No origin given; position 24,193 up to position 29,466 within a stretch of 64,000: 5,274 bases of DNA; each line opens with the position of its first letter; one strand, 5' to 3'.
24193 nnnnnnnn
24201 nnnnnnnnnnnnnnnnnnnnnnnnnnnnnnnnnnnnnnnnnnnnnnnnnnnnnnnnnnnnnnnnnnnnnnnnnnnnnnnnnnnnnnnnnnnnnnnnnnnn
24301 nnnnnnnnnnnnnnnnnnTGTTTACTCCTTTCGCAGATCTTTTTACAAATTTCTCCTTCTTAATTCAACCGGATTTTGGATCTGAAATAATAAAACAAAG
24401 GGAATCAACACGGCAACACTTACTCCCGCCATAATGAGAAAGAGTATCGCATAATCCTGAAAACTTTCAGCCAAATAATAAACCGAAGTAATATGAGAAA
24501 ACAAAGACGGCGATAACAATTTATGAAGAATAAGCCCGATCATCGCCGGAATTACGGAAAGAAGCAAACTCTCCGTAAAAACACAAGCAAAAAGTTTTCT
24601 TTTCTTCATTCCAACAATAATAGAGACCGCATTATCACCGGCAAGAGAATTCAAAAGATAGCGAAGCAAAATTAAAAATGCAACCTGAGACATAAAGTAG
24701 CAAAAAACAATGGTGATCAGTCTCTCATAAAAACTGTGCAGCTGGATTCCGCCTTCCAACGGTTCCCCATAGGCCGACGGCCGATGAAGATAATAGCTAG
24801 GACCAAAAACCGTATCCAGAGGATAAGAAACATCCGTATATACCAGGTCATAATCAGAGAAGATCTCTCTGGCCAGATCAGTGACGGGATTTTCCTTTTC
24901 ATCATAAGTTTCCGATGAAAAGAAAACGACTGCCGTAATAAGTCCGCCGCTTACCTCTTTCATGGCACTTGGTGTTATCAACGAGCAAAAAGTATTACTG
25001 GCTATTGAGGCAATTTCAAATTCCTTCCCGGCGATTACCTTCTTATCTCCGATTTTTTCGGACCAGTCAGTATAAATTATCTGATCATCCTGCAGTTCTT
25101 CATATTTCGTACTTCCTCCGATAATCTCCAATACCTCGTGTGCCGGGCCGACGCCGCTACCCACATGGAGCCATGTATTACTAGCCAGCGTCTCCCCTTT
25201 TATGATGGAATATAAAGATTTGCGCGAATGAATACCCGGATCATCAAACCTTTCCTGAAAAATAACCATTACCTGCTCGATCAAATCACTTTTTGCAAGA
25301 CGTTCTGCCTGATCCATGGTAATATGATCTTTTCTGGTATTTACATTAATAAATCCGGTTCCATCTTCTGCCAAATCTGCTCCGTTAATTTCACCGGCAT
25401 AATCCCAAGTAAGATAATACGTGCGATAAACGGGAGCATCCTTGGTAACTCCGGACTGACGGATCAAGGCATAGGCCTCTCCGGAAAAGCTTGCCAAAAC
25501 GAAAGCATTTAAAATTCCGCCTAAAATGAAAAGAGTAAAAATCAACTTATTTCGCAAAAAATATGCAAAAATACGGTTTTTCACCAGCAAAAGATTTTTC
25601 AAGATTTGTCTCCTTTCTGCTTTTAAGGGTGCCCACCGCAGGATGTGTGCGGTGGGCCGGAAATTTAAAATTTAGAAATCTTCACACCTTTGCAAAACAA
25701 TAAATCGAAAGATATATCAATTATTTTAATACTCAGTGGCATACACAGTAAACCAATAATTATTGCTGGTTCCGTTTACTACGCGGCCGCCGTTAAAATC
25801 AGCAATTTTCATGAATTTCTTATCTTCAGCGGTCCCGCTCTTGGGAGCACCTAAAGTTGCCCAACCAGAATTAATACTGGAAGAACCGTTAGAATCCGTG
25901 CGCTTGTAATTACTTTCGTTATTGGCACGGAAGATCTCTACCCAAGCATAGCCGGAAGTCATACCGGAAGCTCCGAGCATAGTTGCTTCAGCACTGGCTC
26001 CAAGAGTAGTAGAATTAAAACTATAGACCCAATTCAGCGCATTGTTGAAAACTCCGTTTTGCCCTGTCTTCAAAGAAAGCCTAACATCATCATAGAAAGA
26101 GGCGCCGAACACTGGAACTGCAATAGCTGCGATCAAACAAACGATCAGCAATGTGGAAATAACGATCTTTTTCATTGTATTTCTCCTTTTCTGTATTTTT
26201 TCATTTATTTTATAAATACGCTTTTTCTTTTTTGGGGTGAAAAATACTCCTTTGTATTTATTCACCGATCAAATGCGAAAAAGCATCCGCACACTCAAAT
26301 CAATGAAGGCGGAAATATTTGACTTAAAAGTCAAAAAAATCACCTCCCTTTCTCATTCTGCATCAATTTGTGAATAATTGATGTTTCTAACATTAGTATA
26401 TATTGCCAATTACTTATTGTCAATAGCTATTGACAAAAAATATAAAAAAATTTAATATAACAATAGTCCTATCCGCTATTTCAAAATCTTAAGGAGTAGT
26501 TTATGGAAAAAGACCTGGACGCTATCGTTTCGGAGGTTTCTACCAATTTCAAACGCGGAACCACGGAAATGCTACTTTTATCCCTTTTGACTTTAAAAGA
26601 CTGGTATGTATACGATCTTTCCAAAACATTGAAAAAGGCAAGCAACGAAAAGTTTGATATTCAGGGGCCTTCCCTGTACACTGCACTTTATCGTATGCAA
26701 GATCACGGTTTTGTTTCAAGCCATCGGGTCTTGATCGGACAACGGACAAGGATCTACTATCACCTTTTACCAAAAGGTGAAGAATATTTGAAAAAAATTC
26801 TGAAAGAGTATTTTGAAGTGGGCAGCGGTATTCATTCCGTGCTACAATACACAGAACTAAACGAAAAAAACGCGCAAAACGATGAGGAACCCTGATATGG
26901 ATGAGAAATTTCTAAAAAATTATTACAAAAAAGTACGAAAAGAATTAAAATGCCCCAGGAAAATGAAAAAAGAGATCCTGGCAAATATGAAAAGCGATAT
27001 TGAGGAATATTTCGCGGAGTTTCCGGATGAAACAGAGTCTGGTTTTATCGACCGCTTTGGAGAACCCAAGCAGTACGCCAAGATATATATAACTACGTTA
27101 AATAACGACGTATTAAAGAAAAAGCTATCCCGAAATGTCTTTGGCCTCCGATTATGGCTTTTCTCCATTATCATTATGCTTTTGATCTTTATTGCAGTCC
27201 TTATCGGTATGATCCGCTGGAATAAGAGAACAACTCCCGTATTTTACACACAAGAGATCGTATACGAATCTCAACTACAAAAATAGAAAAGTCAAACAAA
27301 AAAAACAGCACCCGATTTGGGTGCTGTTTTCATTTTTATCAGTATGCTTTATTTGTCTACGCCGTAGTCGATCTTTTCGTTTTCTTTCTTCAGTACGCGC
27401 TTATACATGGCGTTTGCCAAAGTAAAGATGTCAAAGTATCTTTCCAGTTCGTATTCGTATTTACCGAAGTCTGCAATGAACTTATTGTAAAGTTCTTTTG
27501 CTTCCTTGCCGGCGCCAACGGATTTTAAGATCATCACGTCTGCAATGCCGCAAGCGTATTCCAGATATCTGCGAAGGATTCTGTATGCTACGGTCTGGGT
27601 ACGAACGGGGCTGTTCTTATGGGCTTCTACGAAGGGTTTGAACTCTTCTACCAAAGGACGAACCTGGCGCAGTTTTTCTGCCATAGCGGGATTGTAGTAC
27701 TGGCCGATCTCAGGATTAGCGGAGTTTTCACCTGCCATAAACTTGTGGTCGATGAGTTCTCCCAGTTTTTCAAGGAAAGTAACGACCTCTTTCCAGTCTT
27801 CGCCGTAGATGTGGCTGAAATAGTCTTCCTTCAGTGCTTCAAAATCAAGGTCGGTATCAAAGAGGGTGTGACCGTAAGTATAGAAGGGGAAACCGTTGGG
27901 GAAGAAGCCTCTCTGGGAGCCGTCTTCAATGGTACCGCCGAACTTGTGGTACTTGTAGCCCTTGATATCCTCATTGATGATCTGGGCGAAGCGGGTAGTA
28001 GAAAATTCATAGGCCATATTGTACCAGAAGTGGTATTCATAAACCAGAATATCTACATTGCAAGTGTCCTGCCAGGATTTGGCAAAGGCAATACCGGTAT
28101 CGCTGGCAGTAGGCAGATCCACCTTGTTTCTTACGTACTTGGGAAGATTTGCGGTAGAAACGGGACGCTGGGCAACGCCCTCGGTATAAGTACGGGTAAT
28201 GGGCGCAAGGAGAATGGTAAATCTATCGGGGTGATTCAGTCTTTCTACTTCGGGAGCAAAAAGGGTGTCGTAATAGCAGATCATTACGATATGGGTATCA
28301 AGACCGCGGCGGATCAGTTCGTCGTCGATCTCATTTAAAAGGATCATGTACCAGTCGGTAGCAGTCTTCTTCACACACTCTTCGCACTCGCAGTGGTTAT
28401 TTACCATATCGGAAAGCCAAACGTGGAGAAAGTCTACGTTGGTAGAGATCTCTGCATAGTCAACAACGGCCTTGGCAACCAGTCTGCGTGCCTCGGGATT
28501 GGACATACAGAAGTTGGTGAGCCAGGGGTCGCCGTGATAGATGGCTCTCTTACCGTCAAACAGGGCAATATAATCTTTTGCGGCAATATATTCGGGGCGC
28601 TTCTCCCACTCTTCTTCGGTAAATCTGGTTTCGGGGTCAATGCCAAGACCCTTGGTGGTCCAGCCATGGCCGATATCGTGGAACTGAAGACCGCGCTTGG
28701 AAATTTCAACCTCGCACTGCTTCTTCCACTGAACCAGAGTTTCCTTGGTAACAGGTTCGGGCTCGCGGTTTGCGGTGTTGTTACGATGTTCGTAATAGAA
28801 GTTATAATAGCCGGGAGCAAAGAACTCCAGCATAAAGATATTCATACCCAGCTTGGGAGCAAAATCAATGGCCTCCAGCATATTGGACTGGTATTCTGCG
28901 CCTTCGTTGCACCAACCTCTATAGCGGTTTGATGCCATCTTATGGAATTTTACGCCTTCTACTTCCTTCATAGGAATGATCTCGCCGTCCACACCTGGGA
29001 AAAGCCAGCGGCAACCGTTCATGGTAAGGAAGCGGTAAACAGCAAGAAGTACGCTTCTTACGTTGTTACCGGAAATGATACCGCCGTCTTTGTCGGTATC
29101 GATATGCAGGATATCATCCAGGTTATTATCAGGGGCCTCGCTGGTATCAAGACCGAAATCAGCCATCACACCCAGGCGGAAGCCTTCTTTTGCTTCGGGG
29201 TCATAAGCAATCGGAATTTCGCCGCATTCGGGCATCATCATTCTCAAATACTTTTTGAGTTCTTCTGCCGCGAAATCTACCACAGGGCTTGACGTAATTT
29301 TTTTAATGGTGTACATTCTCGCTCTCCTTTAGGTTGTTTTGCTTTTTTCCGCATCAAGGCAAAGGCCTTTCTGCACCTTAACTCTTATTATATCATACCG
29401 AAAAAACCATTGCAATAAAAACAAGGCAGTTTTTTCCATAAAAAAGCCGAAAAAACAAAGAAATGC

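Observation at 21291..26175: Operon of a Sec-secreted small protein followed by three FtsX-type permeases and one ABC ATPase: possible lactococcin-972-style bacteriocin/immunity locus or novel export system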

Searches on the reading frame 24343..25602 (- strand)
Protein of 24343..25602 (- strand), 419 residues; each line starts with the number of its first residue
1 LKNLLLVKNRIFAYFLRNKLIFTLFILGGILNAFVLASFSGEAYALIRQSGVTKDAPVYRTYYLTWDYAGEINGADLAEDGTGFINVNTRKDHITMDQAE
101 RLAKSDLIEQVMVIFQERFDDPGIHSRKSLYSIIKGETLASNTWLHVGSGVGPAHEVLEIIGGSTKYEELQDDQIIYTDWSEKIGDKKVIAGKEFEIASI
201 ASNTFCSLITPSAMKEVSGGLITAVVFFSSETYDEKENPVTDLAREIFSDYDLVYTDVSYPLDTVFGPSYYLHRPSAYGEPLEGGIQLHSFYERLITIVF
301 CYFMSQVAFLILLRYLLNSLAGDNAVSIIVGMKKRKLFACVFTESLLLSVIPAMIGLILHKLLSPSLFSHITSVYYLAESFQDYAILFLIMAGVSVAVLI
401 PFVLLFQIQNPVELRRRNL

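Call 3: search_protein_families(library=pfam, proteins=[window:24343-25602:-], max_evalue=0.1)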
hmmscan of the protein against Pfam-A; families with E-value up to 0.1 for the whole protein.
window:24343-25602:- (419 aa): 1 family
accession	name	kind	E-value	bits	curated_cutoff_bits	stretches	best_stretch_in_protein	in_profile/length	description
PF02687.27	FtsX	-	2.2e-05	24.9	25.5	1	297-408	3-115/120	FtsX-like permease C-terminal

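Call 4: search_protein_families(library=ncbifam, proteins=[window:24343-25602:-], max_evalue=0.1)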
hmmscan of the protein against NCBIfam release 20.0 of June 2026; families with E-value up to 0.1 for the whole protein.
window:24343-25602:- (419 aa): 1 family
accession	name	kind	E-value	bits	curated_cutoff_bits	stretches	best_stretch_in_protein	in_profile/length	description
TIGR03434.1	ADOP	subfamily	0.01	14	622.3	1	322-402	302-382/803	ADOP family duplicated permease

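Call 16: find_homologous_proteins(query=window:24343-25602:-, max_evalue=0.001)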
Query window:24343-25602:- (419 aa): 2 proteins with E <= 0.001 among 8000 candidates.
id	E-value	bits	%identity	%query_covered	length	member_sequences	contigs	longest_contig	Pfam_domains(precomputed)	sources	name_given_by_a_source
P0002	1.1e-273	925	100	100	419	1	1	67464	PF02687.28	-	-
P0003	4.1e-87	311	41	100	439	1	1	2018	-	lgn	-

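Call 17: find_encoding_contigs(protein=P0003, flank=10000)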
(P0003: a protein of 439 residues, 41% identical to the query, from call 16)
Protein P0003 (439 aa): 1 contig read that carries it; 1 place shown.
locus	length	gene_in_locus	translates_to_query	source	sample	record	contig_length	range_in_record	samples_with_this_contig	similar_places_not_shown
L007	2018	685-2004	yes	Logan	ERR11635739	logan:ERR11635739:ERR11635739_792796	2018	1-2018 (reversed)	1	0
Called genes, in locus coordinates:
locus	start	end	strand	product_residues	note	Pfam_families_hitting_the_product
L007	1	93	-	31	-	?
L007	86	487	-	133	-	PF03551:PadR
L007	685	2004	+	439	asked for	-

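Call 92: search_protein_families(library=padloc, proteins=[window:24343-25602:-], max_evalue=0.01)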
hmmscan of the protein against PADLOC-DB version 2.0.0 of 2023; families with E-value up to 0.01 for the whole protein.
window:24343-25602:- (419 aa): 0 families

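Call 109: search_dna_similar(query=window:24343-25602:-, collection=plasmids, mode=protein, max_evalue=0.001, max_rows=15)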
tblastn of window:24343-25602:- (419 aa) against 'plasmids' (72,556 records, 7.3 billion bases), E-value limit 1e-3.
No match.

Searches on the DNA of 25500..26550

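Call 105: search_rna_families(source=window, start=25500, end=26550, threshold=evalue, max_evalue=1)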
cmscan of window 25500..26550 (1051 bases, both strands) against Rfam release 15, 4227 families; matches with E-value up to 1: 1.
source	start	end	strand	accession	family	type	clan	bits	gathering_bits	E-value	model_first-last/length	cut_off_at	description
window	25763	25862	-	RF03142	L2-Alphaproteobacteria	Cis-reg; leader;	-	16.5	37.8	0.25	1-66/66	no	L2-Alphaproteobacteria ribosomal protein leader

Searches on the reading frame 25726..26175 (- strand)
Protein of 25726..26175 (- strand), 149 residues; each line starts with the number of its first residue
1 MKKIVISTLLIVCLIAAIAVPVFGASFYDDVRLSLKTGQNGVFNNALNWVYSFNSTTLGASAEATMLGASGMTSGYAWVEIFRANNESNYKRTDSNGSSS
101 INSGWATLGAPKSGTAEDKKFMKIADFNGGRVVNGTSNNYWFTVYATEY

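Call 3: search_protein_families(library=pfam, proteins=[window:25726-26175:-], max_evalue=0.1)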
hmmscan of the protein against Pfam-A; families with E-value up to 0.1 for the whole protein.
window:25726-26175:- (149 aa): 0 families

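Call 4: search_protein_families(library=ncbifam, proteins=[window:25726-26175:-], max_evalue=0.1)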
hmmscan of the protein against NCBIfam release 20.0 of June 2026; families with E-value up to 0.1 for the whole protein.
window:25726-26175:- (149 aa): 0 families

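Call 7: find_homologous_proteins(query=window:25726-26175:-, max_evalue=0.01)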
Query window:25726-26175:- (149 aa): 1 proteins with E <= 0.01 among 78 candidates.
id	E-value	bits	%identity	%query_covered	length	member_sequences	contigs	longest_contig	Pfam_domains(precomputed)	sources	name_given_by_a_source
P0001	1.3e-91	322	100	100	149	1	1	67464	-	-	-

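Call 18: search_protein_representatives(protein=window:25726-26175:-)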
Query: 149 residues. Proteins with E-value up to 0.001 (for the whole library): 1; up to 1e-10: 1; up to 1e-30: 1. The best 1 are listed.
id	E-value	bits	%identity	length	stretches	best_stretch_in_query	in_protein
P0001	4.0e-92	321.5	100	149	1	1-149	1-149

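Call 37: predict_structure(protein=window:25729-26100:-)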
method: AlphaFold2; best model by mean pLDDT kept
length: 124 residues; sequences in the alignment: 1
mean_pLDDT: 33.4   pTM: 0.25
mean pLDDT of the five models: 33.4, 33.4, 30.8, 28.0, 28.0
residues with pLDDT >= 90: 0; 70-90: 0; 50-70: 0; < 50: 124
segments of 3 or more residues with pLDDT < 50: 1-124
pLDDT, mean of each block of 10 residues (from residue 1): 28 32 34 30 35 42 34 27 30 32 29 43 41
secondary structure, 60 per line:
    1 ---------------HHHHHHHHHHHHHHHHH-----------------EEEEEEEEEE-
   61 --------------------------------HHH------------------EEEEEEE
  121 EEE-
elements in order: H16-32 E50-59 E114-123

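Call 92: search_protein_families(library=padloc, proteins=[window:25726-26175:-], max_evalue=0.01)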
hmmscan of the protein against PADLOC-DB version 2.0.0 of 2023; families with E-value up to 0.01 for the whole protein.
window:25726-26175:- (149 aa): 0 families

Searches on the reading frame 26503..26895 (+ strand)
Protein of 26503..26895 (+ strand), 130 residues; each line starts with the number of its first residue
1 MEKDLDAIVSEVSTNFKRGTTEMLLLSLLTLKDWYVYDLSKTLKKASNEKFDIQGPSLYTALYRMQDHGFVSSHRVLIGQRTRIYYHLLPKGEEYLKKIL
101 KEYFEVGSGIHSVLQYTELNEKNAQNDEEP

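Call 3: search_protein_families(library=pfam, proteins=[window:26503-26895:+], max_evalue=0.1)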
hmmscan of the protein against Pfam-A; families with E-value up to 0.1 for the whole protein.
window:26503-26895:+ (130 aa): 1 family
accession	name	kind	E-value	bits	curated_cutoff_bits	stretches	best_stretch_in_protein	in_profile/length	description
PF03551.20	PadR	-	2.7e-12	47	27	1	25-98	1-75/75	Transcriptional regulator PadR-like family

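Call 4: search_protein_families(library=ncbifam, proteins=[window:26503-26895:+], max_evalue=0.1)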
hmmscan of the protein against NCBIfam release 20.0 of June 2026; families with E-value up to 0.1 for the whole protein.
window:26503-26895:+ (130 aa): 6 families
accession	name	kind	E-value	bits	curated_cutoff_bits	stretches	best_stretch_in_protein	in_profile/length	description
TIGR03433.1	padR_acidobact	paralog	6.4e-16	58.3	101.8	1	18-115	2-100/101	PadR family transcriptional regulator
NF006931.0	PRK09416.1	equivalog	7.9e-06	26.1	112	1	24-102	47-121/135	PadR family transcriptional regulator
NF053635.1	TransRegRv3488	equivalog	5e-05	23.5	140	1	47-99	32-84/98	Rv3488 family transcriptional regulator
NF004170.0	PRK05638.1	equivalog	0.048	12.2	421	1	11-98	362-440/442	threonine synthase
TIGR02337.1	HpaR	equivalog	0.049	13.5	121.2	1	52-117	53-117/130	homoprotocatechuate degradation operon regulator HpaR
TIGR01889.1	Staph_reg_Sar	paralog_domain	0.051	13.9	62.6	1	4-102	9-103/109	staphylococcal accessory regulator family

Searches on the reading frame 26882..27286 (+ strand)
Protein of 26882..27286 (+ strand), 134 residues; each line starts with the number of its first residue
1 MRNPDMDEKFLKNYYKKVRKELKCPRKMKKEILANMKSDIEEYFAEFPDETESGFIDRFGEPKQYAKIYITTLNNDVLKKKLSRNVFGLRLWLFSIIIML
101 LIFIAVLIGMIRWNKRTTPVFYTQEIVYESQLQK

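Call 3: search_protein_families(library=pfam, proteins=[window:26882-27286:+], max_evalue=0.1)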
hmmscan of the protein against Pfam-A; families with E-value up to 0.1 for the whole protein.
window:26882-27286:+ (134 aa): 4 families
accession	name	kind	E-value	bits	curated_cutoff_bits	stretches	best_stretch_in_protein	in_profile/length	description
PF22564.2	HAAS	-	2.8e-08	34.4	27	1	13-67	1-54/55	HAAS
PF19615.4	DUF6120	-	1.7e-05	25.2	27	1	22-100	9-87/92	Family of unknown function (DUF6120)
PF05478.16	Prominin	-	0.00015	20.5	34.3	1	6-119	342-451/799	Prominin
PF05393.16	Hum_adeno_E3A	-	0.07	13.7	22.9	1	86-130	36-80/100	Human adenovirus early E3A glycoprotein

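Call 4: search_protein_families(library=ncbifam, proteins=[window:26882-27286:+], max_evalue=0.1)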
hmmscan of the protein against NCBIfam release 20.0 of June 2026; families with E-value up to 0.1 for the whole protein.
window:26882-27286:+ (134 aa): 2 families
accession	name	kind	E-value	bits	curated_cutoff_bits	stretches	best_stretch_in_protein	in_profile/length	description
NF041141.1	tran_reg_TrmBL2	equivalog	0.015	14.8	530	1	6-43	80-117/264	HTH-type transcriptional regulator TrmBL2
NF002552.0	PRK02110.1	equivalog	0.048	13.4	138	1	66-116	117-167/169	disulfide bond formation protein B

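Call 92: search_protein_families(library=padloc, proteins=[window:26882-27286:+], max_evalue=0.01)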
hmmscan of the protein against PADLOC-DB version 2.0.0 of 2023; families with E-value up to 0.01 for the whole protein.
window:26882-27286:+ (134 aa): 0 families

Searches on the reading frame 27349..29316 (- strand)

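Call 114: search_protein_families(library=pfam, proteins=[window:27349-29316:-], max_evalue=0.001)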
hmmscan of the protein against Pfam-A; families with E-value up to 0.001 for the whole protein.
window:27349-29316:- (655 aa): 1 family
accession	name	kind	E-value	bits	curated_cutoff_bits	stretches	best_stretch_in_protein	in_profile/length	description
PF16126.11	DUF4838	-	2e-12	47.3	26.6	1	248-506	80-314/325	Domain of unknown function (DUF4838)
